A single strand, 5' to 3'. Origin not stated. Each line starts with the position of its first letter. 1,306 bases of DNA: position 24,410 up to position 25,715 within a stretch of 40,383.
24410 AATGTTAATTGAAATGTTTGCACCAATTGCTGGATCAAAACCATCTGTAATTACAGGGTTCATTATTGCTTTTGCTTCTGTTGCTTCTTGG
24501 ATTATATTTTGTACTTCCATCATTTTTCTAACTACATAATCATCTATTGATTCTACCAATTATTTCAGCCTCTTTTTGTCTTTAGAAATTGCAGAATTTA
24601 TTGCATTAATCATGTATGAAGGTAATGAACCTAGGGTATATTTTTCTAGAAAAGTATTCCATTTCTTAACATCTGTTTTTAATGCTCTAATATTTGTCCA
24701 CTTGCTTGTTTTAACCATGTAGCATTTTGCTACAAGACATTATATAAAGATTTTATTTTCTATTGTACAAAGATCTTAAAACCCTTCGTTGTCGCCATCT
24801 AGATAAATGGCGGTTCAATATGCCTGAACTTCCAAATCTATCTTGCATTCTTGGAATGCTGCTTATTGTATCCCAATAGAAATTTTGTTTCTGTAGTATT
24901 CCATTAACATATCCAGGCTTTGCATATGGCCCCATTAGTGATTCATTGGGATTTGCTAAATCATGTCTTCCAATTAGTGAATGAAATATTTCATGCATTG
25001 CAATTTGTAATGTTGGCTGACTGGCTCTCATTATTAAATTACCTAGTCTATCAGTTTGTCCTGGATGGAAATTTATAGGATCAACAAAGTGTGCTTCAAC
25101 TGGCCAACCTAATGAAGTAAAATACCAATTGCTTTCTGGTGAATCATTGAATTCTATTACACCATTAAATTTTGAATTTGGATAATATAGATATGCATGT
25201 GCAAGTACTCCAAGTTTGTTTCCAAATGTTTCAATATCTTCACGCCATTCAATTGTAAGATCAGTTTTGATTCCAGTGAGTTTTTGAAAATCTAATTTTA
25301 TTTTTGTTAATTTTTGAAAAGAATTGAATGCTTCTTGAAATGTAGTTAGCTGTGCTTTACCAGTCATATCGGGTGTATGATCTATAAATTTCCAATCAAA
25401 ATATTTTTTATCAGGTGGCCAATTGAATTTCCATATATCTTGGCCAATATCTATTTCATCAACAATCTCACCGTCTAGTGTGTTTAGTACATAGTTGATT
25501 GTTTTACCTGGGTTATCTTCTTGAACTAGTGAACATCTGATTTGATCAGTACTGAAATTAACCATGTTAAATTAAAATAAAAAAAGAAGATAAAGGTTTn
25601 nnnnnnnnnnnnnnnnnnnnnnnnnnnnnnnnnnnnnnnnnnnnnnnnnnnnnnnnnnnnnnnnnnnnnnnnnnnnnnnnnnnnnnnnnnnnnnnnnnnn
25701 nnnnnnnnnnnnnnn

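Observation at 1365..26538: Nine-member promoter family: TATA-like box about 30 nt upstream and an invariant (A)TGCTAC abutting the start codon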

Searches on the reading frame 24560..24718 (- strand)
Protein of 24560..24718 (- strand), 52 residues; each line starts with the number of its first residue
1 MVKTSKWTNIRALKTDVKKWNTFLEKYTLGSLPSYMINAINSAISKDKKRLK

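Call 45: search_solved_structures(query=A3, max_evalue=10, show_alignments=2)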
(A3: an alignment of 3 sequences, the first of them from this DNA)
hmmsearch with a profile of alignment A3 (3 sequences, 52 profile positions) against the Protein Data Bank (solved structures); distinct sequences matched with E-value up to 10: 6.
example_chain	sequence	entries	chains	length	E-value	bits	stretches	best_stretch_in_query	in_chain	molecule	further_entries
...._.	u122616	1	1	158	0.14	15.1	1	14-51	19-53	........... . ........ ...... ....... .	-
7ew6_F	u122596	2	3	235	0.26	14.3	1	14-51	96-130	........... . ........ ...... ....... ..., chloroplastic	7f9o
6zmu_A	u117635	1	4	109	0.72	12.8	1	12-36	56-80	Thioredoxin-1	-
5z2g_A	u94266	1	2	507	0.77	12.7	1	16-35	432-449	L-amino acid oxidase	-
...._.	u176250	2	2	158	0.83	12.6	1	14-51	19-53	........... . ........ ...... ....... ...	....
9r8s_A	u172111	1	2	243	0.96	12.4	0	5-21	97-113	SMODS-associated and fused to various effectors domain-containing protein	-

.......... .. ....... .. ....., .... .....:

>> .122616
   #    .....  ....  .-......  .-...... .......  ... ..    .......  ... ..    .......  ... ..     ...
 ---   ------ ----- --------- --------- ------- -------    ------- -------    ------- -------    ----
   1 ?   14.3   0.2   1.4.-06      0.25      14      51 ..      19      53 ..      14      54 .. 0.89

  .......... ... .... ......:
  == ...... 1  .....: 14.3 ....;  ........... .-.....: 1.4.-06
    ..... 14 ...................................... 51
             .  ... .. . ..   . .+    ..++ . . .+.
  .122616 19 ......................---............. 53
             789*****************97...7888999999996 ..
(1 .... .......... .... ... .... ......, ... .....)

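Call 46: search_protein_families(library=pfam, max_evalue=10, proteins=[window:24563-24718:-])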
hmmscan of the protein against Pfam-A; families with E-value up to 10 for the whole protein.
seq(52 aa): 0 families

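Call 56: predict_structure(protein=window:24560-24718:-)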
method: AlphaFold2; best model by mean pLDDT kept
length: 52 residues; sequences in the alignment: 1
mean_pLDDT: 82.8   pTM: 0.53
mean pLDDT of the five models: 82.8, 76.4, 74.8, 71.1, 68.2
residues with pLDDT >= 90: 7; 70-90: 37; 50-70: 8; < 50: 0
segments of 3 or more residues with pLDDT < 50: none
pLDDT, mean of each block of 10 residues (from residue 1): 69 87 89 87 85 65
secondary structure, 60 per line:
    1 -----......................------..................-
elements in order: H6-27 H34-51

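Call 57: find_homologous_proteins(query=window:24560-24718:-, max_evalue=0.01)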
Query window:24560-24718:- (52 aa): 1 proteins with E <= 0.01 among 1 candidates.
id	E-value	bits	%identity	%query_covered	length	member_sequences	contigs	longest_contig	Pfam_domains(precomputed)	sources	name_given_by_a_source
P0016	4.8e-26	105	100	100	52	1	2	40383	-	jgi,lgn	-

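Call 88: find_related_loci(query=A3, collection=metagenome_contigs, flank=10000)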
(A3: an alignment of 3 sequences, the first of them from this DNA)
Query A3 (52 aa) in metagenome_contigs; peptide patterns used: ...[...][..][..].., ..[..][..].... (x = any residue, [..] = any of these).
246 stretches matched a pattern, but none encodes a relative of the query by tblastn (E <= 1e-3).

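Call 98: search_solved_structures(query=A6, max_evalue=10, show_alignments=3)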
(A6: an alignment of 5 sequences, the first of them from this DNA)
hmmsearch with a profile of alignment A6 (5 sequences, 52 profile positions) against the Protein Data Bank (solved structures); distinct sequences matched with E-value up to 10: 8.
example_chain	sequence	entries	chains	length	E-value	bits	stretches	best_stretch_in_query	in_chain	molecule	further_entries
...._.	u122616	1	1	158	0.21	14.5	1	13-50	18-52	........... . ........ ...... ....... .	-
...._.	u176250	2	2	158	0.32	14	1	13-49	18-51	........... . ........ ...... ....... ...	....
7ew6_F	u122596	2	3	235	0.4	13.6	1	13-50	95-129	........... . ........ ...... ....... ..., chloroplastic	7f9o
5zji_F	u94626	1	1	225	0.4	13.6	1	13-49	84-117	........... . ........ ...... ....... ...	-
6zmu_A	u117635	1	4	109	0.44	13.5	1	13-36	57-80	Thioredoxin-1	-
7bzk_B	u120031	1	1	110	0.79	12.7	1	10-36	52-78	Thioredoxin Y1, chloroplastic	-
8bcv_F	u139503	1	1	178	0.81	12.7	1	13-50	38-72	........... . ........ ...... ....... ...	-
5z2g_A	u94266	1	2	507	1.8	11.6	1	16-35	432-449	L-amino acid oxidase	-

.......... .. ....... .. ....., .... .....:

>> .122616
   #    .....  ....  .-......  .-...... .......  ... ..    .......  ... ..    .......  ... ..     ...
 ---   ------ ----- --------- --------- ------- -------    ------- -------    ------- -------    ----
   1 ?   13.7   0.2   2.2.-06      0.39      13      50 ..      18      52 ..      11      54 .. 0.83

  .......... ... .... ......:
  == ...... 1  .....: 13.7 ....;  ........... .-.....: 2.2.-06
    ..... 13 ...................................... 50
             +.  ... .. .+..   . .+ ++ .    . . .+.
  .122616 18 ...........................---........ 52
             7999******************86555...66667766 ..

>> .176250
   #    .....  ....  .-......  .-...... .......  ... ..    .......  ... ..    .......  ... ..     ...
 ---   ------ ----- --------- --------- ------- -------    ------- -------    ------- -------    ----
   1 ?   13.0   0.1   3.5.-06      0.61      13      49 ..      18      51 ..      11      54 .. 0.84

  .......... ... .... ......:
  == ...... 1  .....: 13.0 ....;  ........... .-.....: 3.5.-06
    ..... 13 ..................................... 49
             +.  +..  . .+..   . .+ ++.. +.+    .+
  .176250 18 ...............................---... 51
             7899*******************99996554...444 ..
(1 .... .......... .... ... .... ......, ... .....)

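Call 101: fold_search(model_id=the predicted structure, library=pdb)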
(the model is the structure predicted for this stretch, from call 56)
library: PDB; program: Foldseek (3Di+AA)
matches with E <= 10: 35; with E <= 0.001: 0
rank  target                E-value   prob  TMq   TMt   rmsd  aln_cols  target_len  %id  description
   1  8uu4_1                3.1e+00  0.23  0.54  0.49   4.5        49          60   20  Cryo-EM structure of the Listeria innocua 70S ribosome in complex with HPF (structure I-A) (released 2024-02-28)
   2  1cg4                  4.0e+00  0.20  0.53  0.09   3.6        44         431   18  STRUCTURE OF THE MUTANT (R303L) OF ADENYLOSUCCINATE SYNTHETASE FROM E. COLI COMPLEXED WITH, GDP, 6-PHOSPHORYL-IMP, AND M (released 1999-06-17)
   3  8uu5_1                4.0e+00  0.18  0.55  0.48   4.5        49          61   20  Cryo-EM structure of the Listeria innocua 70S ribosome (head-swiveled) in complex with pe/E-tRNA (structure I-B) (released 2024-02-28)
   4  1cg1                  4.3e+00  0.18  0.53  0.09   3.6        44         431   18  STRUCTURE OF THE MUTANT (K16Q) OF ADENYLOSUCCINATE SYNTHETASE FROM E. COLI COMPLEXED WITH HADACIDIN, GDP, 6-PHOSPHORYL-I (released 1999-06-17)
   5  8gl8_G                4.7e+00  0.30  0.60  0.19   3.0        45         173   24  The Type 9 Secretion System Extended Translocon - SprA-PorV-PPI-RemZ-SkpA-SprE complex (released 2024-01-31)
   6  8ukh_C                4.7e+00  0.13  0.49  0.45   5.5        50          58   20  Crystal structure of Plasmodium falciparum CelTOS in complex with antibody 4h12 (released 2024-09-11)
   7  2qiz                  4.7e+00  0.09  0.38  0.03   5.7        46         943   24  Structure of the yeast U-box-containing ubiquitin ligase Ufd2p (released 2007-09-18)
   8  2qj0                  5.0e+00  0.09  0.38  0.03   5.7        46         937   24  Structure of the yeast U-box-containing ubiquitin ligase Ufd2p (released 2007-09-18)
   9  9g3d_B                5.3e+00  0.21  0.62  0.11   2.4        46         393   13  Cryo-EM structure of SbmA in the inward-facing-narrow conformation bound to 2 sybodies (released 2025-07-23)
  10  6h8f_A                6.2e+00  0.08  0.43  0.47   4.6        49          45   10  Fragment of the C-terminal domain of the TssA component of the type VI secretion system from Burkholderia cenocepacia (released 2018-11-21)
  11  3hid                  6.6e+00  0.13  0.52  0.09   3.6        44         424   20  Crystal structure of adenylosuccinate synthetase from Yersinia pestis CO92 (released 2009-06-02)
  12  6wa9_M                6.6e+00  0.08  0.41  0.34   5.7        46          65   17  Structure of the Chlamydia pneumoniae CdsV and CdsO protein complex (released 2020-09-30)
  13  6lqo_J                6.6e+00  0.08  0.41  0.24   8.5        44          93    9  EBV tegument protein BBRF2/BSRF1 complex (released 2020-10-07)
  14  9x1w                  7.1e+00  0.13  0.52  0.35   3.4        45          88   16  Crystal structure of de novo designed complement C9 mini-inhibitor form 1 (released 2026-02-18)
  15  8ugh_4C               7.1e+00  0.11  0.47  0.15   4.8        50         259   18  In-situ structure of typeA supercomplex with lipids in respiratory chain (composite) (released 2024-06-19)
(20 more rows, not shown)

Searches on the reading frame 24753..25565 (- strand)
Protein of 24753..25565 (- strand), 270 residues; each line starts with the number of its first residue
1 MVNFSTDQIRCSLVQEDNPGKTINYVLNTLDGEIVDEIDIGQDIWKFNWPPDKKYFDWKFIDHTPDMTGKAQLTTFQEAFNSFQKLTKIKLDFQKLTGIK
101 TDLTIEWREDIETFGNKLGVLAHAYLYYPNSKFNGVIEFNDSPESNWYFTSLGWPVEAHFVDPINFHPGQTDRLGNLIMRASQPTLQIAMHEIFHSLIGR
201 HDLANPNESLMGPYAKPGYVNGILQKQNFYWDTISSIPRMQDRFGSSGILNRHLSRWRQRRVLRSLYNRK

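Call 6: search_protein_families(library=pfam, proteins=[window:24753-25565:-], max_evalue=0.01)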
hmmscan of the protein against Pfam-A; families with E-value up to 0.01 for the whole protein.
window:24753-25565:- (270 aa): 1 family
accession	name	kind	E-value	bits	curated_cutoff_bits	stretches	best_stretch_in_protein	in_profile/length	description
PF00413.30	Peptidase_M10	-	3.8e-12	46.8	24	1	52-216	3-137/159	Matrixin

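Call 34: search_protein_families(library=phrogs, proteins=[window:24753-25565:-], max_evalue=0.001)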
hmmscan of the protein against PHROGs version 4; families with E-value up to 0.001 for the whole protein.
window:24753-25565:- (270 aa): 0 families

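Call 72: find_homologous_proteins(query=window:24753-25565:-, max_evalue=0.001)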
Query window:24753-25565:- (270 aa): 68 proteins with E <= 0.001 among 235 candidates.
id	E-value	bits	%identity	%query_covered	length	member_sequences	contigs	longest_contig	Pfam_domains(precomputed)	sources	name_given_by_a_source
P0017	1.2e-186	637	100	100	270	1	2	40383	PF00413.31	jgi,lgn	-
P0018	8.2e-154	529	84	100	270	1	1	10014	PF00413.31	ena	-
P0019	9.2e-151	519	80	100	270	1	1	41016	PF00413.31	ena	-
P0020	1.6e-147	509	78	100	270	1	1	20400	PF00413.31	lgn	-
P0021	1.2e-145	502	79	100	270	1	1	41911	PF00413.31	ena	-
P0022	4.5e-130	451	71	100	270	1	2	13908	PF00413.31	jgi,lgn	-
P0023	1.3e-122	427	68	100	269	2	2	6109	PF00413.31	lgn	-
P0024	2.0e-122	426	68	100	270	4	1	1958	PF00413.31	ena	-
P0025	8.6e-115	401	64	100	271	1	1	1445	PF00413.31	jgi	-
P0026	1.2e-112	394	64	100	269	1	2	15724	PF00413.31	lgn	-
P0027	2.6e-112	393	66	100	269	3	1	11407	PF00413.31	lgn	-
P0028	1.2e-111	391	62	100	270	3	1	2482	PF00413.31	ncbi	-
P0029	1.1e-110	388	65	100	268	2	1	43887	PF00413.31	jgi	-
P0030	1.9e-110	387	64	100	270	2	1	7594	PF00413.31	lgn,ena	-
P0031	3.5e-110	386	62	100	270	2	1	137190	PF00413.31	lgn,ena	-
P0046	4.0e-101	356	57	100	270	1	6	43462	PF00413.31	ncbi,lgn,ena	-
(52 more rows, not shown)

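Call 73: find_encoding_contigs(protein=P0031, flank=10000, max_places=1)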
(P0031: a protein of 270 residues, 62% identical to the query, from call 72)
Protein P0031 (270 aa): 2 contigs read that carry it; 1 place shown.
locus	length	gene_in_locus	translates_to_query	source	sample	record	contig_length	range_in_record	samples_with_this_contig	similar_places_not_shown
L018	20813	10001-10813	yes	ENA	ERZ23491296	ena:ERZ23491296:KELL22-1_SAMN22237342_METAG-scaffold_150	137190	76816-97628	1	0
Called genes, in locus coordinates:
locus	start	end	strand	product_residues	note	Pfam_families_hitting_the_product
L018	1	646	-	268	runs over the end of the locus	-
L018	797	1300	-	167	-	-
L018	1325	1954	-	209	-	-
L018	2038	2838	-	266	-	-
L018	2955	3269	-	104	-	-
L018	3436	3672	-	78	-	-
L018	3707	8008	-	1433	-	-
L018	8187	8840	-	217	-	-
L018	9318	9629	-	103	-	-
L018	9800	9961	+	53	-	PF04014:MazE_antitoxin, PF15937:PrlF_antitoxin (weak)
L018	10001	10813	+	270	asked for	PF00413:Peptidase_M10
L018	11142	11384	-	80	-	-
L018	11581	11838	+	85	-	-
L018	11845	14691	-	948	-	-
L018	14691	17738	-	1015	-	-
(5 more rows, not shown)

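Call 74: find_encoding_contigs(protein=P0046, flank=10000, max_places=3)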
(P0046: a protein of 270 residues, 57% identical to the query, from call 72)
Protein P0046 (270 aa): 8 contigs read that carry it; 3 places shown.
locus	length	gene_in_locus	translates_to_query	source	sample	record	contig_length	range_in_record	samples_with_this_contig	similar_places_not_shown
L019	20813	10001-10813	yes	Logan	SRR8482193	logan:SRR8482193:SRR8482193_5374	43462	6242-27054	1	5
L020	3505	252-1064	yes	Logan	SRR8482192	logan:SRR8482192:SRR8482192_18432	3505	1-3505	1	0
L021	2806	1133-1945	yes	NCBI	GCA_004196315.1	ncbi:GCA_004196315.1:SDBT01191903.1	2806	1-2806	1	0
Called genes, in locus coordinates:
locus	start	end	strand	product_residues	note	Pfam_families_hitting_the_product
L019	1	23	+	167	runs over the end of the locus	-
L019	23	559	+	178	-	-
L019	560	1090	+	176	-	-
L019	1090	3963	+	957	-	PF02839:CBM_5_12 (faint)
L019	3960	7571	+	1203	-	-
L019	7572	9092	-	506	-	PF00353:HemolysinCabind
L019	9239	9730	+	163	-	-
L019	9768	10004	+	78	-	-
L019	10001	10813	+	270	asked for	PF00413:Peptidase_M10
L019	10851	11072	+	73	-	-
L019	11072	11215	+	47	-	-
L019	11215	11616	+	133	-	-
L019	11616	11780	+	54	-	-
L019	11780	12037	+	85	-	-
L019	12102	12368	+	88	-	-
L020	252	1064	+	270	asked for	PF00413:Peptidase_M10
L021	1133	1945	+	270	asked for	PF00413:Peptidase_M10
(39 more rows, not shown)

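Call 79: find_encoding_contigs(protein=P0019, flank=10000, max_places=1)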
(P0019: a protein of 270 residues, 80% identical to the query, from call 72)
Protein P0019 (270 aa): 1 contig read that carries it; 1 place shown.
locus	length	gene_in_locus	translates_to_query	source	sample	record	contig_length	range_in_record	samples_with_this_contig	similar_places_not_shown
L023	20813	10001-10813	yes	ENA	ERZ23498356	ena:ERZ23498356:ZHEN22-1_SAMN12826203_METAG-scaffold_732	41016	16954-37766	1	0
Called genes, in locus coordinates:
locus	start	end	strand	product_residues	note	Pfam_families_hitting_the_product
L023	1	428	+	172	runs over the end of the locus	-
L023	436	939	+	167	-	-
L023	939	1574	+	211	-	-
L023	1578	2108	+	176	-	-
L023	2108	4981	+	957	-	PF02839:CBM_5_12 (faint)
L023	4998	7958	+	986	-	-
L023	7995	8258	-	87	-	-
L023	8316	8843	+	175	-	-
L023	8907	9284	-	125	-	-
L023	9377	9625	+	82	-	-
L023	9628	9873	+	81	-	-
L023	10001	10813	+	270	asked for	PF00413:Peptidase_M10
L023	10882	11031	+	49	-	-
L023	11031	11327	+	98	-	-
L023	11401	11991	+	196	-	-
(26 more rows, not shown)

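Call 93: find_encoding_contigs(protein=P0021, flank=10000, max_places=1)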
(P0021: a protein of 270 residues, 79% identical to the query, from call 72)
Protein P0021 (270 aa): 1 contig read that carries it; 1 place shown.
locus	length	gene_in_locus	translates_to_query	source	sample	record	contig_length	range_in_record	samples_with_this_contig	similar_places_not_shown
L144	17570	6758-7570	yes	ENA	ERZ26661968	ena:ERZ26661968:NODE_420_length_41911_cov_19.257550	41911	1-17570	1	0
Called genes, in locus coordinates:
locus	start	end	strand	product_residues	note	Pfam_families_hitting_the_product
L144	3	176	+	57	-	?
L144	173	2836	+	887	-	-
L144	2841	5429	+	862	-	-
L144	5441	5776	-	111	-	-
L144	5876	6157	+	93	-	-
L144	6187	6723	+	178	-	-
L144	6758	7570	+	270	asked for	PF00413:Peptidase_M10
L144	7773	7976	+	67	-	-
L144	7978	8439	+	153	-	-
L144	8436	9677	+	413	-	PF02195:ParB_N (weak), PF05063:MT-A70 (faint)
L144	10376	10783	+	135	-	-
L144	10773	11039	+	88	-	-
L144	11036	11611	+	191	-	-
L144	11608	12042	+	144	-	-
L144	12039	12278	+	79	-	-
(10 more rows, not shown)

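Call 94: find_encoding_contigs(protein=P0018, flank=10000, max_places=1)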
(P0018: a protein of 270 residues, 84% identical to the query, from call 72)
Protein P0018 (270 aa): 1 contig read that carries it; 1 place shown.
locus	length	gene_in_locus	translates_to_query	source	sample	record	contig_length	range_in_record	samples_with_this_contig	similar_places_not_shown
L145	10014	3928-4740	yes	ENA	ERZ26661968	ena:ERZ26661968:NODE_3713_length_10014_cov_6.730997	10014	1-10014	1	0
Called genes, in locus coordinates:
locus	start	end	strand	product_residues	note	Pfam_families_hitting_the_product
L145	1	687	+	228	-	?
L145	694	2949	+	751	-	-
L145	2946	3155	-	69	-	-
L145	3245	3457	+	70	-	-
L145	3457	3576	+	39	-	-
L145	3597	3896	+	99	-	-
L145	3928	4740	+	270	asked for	PF00413:Peptidase_M10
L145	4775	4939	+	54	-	-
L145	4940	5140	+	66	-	-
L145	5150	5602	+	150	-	-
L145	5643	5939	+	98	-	-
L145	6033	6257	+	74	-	-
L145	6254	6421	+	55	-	-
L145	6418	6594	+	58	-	-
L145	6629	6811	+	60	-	-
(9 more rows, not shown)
